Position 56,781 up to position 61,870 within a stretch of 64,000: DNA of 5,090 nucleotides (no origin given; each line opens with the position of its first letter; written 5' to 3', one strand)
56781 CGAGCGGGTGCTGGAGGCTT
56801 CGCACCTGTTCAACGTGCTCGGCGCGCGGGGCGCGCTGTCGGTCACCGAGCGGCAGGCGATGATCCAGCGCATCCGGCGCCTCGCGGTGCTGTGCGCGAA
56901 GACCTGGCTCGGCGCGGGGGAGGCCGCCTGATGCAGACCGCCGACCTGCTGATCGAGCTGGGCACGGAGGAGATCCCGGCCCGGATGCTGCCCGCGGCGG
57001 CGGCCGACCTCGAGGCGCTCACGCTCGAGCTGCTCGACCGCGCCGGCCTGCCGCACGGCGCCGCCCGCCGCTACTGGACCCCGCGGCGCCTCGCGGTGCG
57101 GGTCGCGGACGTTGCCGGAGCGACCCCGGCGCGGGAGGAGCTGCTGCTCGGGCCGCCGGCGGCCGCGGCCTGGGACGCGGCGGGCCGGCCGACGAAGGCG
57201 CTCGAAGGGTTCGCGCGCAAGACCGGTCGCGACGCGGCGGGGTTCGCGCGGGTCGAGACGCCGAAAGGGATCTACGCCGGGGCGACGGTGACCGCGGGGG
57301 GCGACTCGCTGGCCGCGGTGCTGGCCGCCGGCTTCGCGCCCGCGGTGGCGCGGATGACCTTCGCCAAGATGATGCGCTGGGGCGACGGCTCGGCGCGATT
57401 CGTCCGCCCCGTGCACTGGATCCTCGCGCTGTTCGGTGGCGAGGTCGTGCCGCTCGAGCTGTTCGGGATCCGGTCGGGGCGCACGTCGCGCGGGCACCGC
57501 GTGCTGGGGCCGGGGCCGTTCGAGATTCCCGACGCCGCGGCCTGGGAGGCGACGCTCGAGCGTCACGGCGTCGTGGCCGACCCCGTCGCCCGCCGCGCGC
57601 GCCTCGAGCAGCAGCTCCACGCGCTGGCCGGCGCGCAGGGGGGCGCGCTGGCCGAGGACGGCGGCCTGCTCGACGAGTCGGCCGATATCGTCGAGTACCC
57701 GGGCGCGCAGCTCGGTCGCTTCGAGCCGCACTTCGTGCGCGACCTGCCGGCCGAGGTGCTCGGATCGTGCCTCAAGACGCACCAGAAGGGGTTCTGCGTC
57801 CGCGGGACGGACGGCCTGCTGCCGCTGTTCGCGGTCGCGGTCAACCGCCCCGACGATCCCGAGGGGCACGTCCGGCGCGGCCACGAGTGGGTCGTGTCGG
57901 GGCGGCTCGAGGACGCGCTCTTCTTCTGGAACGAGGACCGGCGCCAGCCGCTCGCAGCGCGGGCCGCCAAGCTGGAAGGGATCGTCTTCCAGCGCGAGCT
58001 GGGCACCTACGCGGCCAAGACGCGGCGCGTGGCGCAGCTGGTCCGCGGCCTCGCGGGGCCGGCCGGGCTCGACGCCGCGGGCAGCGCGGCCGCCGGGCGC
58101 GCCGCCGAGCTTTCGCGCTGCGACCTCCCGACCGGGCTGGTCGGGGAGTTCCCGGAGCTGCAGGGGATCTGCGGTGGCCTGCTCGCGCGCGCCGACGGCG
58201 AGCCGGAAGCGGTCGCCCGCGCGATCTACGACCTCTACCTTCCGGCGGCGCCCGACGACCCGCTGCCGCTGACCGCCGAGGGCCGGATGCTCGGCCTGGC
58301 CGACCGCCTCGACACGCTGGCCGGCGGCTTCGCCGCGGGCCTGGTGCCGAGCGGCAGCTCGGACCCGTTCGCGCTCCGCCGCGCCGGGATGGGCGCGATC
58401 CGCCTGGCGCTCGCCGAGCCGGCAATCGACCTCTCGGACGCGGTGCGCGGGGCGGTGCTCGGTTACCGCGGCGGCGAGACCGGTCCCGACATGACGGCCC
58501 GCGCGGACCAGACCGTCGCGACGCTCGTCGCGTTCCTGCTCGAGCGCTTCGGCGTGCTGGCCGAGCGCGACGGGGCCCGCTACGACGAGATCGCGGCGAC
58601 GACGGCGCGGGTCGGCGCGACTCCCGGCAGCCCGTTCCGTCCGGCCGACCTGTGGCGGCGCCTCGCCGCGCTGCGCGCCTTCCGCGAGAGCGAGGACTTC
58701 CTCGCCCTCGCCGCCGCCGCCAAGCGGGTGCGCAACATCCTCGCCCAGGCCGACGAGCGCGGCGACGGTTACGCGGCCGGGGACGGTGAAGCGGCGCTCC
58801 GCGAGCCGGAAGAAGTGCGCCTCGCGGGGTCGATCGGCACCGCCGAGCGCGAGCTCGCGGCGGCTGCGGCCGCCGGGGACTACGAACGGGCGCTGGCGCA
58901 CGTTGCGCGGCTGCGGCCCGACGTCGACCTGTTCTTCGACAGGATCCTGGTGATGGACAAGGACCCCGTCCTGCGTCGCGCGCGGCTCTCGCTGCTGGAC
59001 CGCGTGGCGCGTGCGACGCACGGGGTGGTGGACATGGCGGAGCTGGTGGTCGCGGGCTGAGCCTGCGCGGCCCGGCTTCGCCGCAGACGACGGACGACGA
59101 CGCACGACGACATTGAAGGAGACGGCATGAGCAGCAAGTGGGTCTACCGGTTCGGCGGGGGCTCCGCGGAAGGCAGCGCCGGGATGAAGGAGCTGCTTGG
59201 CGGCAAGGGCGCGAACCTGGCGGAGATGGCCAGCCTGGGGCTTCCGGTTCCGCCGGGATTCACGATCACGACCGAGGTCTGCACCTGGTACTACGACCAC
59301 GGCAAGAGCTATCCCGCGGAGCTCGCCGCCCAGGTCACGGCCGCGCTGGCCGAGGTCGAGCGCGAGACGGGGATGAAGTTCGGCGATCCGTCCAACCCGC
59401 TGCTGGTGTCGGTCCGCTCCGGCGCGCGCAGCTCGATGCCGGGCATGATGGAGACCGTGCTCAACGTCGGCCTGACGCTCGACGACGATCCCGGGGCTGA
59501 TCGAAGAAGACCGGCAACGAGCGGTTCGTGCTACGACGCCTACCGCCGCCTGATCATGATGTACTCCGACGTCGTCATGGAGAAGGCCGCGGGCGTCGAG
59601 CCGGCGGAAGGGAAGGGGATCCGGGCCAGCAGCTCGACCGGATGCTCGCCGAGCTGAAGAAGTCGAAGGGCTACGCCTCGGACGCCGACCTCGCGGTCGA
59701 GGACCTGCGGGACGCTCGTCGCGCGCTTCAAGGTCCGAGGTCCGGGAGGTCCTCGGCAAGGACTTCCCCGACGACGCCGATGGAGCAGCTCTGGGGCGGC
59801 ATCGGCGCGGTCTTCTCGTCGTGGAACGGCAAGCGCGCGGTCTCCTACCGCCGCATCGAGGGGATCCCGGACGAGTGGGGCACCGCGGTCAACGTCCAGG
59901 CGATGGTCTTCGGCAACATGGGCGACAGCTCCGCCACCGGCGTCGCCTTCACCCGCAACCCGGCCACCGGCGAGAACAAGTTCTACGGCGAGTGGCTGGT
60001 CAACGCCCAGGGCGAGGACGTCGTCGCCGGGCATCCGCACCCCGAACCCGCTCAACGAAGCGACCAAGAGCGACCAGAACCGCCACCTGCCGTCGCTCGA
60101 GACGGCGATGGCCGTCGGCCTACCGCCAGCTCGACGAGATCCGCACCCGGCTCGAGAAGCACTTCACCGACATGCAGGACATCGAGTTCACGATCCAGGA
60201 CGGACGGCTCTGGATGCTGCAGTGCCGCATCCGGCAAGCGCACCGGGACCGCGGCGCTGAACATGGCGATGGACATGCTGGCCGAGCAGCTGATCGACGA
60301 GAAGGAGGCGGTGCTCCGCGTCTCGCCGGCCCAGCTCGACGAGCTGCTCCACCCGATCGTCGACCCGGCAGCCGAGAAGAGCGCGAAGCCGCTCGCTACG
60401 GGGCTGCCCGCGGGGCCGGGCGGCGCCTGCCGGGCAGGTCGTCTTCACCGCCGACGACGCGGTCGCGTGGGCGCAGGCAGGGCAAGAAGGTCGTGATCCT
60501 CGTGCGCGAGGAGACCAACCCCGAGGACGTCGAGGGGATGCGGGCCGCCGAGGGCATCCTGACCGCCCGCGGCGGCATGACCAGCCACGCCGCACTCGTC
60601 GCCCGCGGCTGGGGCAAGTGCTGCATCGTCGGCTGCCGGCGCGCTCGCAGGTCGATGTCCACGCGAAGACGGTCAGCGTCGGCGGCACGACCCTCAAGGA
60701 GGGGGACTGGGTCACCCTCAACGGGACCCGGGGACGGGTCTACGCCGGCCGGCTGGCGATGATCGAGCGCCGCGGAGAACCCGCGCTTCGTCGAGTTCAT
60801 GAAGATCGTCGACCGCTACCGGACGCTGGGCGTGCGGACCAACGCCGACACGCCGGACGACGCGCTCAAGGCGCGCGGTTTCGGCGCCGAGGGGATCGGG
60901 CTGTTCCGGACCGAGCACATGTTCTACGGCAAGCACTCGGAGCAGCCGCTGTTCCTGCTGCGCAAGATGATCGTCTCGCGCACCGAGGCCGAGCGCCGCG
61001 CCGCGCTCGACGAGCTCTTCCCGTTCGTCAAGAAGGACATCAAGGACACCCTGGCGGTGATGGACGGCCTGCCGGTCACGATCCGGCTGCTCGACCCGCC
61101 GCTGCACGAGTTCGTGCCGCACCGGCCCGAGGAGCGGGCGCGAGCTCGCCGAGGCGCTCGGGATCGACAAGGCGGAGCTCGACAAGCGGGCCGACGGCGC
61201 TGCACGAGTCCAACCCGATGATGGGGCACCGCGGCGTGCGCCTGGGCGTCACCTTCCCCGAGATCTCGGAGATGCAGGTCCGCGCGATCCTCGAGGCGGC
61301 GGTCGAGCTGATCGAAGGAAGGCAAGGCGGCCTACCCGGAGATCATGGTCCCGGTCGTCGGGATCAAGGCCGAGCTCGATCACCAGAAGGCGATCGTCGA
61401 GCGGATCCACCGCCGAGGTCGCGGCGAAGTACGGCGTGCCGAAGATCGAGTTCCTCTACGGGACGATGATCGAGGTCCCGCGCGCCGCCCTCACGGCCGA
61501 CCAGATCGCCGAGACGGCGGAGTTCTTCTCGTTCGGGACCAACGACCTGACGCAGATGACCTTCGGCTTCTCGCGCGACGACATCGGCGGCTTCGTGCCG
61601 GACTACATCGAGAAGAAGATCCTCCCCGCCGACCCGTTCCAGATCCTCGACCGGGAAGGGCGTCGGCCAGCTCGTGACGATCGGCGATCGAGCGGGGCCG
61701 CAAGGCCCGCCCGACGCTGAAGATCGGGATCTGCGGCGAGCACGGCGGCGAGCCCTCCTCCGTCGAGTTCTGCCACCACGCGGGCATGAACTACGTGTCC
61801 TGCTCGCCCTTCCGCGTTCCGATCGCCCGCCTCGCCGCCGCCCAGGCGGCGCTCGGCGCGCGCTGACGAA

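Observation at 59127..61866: The ppdK gene is shattered by a dense cluster of single-base insertions (mostly G) while neighbouring genes are intact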

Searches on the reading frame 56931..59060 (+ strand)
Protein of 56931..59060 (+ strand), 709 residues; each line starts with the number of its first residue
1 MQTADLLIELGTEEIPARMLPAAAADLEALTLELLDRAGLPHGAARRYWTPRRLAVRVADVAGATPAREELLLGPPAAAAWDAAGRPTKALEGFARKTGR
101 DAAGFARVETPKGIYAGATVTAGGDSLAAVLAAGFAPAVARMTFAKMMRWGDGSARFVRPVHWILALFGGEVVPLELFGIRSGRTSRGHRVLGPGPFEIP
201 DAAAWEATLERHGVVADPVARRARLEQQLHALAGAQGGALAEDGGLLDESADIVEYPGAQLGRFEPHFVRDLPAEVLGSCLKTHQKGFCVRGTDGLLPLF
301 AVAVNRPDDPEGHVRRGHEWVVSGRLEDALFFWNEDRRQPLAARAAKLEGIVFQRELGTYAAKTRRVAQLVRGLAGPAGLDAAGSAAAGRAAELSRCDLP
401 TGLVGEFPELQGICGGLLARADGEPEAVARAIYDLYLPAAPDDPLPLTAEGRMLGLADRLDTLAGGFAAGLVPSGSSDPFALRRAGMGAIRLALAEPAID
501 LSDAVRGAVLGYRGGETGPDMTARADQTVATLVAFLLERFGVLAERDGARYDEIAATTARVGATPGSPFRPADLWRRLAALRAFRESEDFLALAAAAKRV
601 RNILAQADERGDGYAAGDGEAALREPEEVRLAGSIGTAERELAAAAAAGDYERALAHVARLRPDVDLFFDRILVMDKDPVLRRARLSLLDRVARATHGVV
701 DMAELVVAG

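Call 21: find_encoding_contigs(protein=window:56931-59060:+, flank=10000, max_places=10)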
Protein window:56931-59060:+ (709 aa): 1 contig read that carries it; 1 place shown.
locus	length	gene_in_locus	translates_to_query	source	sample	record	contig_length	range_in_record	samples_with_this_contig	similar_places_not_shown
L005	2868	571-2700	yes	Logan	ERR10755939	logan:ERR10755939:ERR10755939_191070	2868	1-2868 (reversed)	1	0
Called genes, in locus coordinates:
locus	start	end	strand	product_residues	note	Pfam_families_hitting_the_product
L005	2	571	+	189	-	?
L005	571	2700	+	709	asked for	PF02092:tRNA_synt_2f, PF05746:DALR_1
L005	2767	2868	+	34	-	?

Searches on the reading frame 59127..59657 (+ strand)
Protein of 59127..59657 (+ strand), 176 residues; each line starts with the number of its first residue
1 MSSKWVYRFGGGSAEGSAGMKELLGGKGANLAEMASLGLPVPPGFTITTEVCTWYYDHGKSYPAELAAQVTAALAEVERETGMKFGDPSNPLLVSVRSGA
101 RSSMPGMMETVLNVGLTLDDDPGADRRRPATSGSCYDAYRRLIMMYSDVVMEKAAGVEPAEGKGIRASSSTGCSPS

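Call 20: list_cluster_members(proteins=[window:59127-59657:+, window:53823-55220:+, window:52220-53689:+, window:63315-63710:+, window:55217-56011:+, window:56931-59060:+, window:56008-56931:+])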
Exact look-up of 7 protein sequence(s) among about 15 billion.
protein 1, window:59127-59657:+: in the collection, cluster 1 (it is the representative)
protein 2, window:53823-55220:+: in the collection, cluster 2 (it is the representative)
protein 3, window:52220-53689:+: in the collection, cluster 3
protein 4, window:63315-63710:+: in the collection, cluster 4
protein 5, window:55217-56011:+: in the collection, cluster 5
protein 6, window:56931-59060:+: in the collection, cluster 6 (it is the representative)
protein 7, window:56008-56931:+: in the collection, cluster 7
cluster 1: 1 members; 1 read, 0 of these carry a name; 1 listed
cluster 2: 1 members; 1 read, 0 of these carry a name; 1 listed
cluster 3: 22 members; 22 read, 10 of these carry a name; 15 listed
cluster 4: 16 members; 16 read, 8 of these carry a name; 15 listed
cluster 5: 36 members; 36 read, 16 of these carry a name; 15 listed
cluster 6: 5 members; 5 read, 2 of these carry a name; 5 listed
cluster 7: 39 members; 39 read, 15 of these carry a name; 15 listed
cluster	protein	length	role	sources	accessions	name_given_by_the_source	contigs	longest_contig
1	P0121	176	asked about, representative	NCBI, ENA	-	-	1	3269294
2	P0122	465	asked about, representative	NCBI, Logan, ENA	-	-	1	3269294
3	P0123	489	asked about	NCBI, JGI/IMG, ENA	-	-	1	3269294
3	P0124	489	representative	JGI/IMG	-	IMP dehydrogenase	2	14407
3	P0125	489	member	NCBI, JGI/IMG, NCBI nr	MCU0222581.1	MAG: IMP dehydrogenase [Acidobacteria bacterium] | IMP dehydrogenase | IMP dehydrogenase [Acidobacteriota bacterium]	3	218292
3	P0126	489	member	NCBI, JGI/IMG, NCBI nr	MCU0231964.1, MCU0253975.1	MAG: IMP dehydrogenase [Acidobacteria bacterium] | IMP dehydrogenase | IMP dehydrogenase [Acidobacteriota bacterium]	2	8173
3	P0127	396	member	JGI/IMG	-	IMP dehydrogenase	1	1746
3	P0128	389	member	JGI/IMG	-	IMP dehydrogenase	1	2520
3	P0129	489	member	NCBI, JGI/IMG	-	IMP dehydrogenase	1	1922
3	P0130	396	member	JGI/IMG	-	IMP dehydrogenase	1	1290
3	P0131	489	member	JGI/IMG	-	IMP dehydrogenase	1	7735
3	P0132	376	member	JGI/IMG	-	IMP dehydrogenase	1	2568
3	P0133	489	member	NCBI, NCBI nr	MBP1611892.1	MAG: guaB [Acidobacteria bacterium] | guaB [Acidobacteriota bacterium]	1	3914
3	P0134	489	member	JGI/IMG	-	-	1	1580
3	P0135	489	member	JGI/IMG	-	-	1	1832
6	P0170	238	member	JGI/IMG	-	glycyl-tRNA synthetase beta chain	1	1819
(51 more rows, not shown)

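Call 60: search_protein_families(library=ncbifam, proteins=[window:59127-59657:+])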
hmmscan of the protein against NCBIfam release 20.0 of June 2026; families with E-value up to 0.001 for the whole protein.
window:59127-59657:+ (176 aa): 7 families
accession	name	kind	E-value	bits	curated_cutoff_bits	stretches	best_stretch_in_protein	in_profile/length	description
TIGR01828.1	pyru_phos_dikin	equivalog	2.2e-54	184.8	843.45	1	4-152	2-145/865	pyruvate, phosphate dikinase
NF004531.0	PRK05878.1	equivalog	1.1e-37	129.8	456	1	19-154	21-155/534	pyruvate, phosphate dikinase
NF052632.1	undecylprod_RedH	equivalog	1.1e-07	30.2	1350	1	18-57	11-50/880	undecylprodigiosin ligase RedH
NF004878.0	PRK06241.1-3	subfamily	3e-07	28.9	945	1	24-55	19-50/891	phosphoenolpyruvate synthase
NF005057.0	PRK06464.1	equivalog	0.0001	20.5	598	1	22-58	19-59/798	phosphoenolpyruvate synthase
NF052631.1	prodigiosin_PigC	equivalog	0.0006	17.8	1300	1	20-60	12-52/883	prodigiosin ligase PigC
NF004880.0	PRK06241.2-1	equivalog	0.00095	17.2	972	0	17-78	11-74/837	phosphoenolpyruvate synthase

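Call 63: find_encoding_contigs(protein=P0170, flank=5000, max_places=4)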
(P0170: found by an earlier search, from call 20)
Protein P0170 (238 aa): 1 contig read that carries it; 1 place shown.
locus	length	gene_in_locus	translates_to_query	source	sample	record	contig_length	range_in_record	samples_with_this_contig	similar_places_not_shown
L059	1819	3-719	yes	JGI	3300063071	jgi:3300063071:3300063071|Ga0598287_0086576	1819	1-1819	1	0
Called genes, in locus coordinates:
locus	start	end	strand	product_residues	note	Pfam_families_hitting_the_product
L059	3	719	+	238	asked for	PF02092:tRNA_synt_2f, PF05746:DALR_1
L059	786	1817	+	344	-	?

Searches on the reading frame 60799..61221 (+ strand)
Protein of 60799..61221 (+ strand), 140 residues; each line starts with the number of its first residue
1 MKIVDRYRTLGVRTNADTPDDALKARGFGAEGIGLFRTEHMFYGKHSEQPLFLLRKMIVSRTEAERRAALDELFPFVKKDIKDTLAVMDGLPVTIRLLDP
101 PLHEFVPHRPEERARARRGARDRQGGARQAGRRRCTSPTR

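Call 50: list_cluster_members(proteins=[window:60799-61221:+, window:61436-61720:+, window:61345-61677:+, window:59821-60762:+, window:60618-61469:+, window:59528-60496:+, window:61674-61889:+, window:61886-63205:+, window:48265-50991:+, window:51180-52142:+])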
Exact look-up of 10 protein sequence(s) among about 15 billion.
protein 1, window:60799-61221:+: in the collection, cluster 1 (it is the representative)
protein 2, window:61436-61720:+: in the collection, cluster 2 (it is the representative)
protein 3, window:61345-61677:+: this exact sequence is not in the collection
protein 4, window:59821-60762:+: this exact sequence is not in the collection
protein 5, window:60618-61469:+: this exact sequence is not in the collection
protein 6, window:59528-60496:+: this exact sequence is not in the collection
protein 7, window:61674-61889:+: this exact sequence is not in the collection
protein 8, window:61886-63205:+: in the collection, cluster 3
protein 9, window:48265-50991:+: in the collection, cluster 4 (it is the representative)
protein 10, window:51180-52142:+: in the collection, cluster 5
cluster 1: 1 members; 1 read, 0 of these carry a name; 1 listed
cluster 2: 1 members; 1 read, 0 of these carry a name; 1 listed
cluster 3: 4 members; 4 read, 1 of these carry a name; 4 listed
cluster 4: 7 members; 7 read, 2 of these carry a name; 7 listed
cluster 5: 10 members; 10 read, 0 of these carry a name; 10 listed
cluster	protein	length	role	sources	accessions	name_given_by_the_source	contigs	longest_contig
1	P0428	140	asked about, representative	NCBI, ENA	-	-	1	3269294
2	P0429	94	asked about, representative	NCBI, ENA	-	-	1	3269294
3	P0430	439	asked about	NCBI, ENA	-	-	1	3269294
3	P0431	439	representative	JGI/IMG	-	PhoH-like ATPase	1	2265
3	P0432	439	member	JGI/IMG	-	-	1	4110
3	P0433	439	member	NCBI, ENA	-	-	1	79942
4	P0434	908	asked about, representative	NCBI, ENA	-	-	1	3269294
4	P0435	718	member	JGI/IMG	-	preprotein translocase subunit SecA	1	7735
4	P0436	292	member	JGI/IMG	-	preprotein translocase subunit SecA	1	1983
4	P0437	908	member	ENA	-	-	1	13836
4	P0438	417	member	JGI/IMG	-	-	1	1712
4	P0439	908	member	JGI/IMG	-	-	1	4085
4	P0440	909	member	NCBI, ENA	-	-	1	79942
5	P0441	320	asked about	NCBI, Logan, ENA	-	-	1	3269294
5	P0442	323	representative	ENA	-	-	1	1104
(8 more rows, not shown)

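Call 51: find_encoding_contigs(protein=P0432, flank=5000, max_places=4)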
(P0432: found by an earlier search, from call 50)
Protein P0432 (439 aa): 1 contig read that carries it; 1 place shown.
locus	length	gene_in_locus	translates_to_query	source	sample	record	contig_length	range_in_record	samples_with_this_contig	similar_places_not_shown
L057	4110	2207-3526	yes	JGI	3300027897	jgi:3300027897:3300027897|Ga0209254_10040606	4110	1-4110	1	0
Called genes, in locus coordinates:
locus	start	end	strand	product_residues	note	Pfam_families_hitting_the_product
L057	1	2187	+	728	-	?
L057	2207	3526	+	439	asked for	PF13638:PIN_4, PF13604:AAA_30 (faint), PF02562:PhoH, PF13245:AAA_19 (faint)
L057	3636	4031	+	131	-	PF01258:zf-dskA_traR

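Call 52: find_encoding_contigs(protein=P0431, flank=5000, max_places=4)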
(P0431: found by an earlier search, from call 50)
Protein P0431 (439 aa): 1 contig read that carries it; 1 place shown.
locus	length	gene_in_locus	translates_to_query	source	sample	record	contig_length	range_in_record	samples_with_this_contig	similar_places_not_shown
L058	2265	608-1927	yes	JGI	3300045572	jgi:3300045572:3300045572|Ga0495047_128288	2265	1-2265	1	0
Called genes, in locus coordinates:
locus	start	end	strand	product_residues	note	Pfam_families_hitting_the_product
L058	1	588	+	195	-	?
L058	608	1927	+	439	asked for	PF13638:PIN_4, PF13604:AAA_30 (faint), PF02562:PhoH, PF13245:AAA_19 (faint)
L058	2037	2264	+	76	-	?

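Call 60: search_protein_families(library=ncbifam, proteins=[window:60799-61221:+])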
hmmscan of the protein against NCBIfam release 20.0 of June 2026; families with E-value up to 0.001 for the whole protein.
window:60799-61221:+ (140 aa): 3 families
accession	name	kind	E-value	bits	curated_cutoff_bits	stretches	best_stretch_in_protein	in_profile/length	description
TIGR01828.1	pyru_phos_dikin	equivalog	1.4e-38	132.4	843.45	1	1-114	520-630/865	pyruvate, phosphate dikinase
NF005057.0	PRK06464.1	equivalog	1.3e-05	23.5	598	1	11-105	483-585/798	phosphoenolpyruvate synthase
TIGR01418.1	PEP_synth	equivalog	2.3e-05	22.9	739.75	1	11-105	479-579/784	pyruvate, water dikinase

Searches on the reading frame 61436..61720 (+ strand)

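Call 60: search_protein_families(library=ncbifam, proteins=[window:61436-61720:+])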
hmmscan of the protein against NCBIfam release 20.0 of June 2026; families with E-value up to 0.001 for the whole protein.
window:61436-61720:+ (94 aa): 6 families
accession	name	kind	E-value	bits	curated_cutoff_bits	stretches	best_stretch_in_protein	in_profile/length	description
TIGR01828.1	pyru_phos_dikin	equivalog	8.6e-36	123.2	843.45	1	3-75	729-801/865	pyruvate, phosphate dikinase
TIGR01417.1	PTS_I_fam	equivalog_domain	1.8e-12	46.5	341.7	1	6-48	423-465/565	phosphoenolpyruvate--protein phosphotransferase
NF005057.0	PRK06464.1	equivalog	4.1e-11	41.7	598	1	8-49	673-714/798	phosphoenolpyruvate synthase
TIGR01418.1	PEP_synth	equivalog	4.3e-10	38.6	739.75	1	8-49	667-708/784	pyruvate, water dikinase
NF008382.0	PRK11177.1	equivalog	2.4e-08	33.1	824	1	9-47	427-465/575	phosphoenolpyruvate-protein phosphotransferase PtsI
NF008283.0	PRK11061.1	equivalog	4.3e-05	21.9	583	1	9-47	593-631/748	phosphoenolpyruvate--protein phosphotransferase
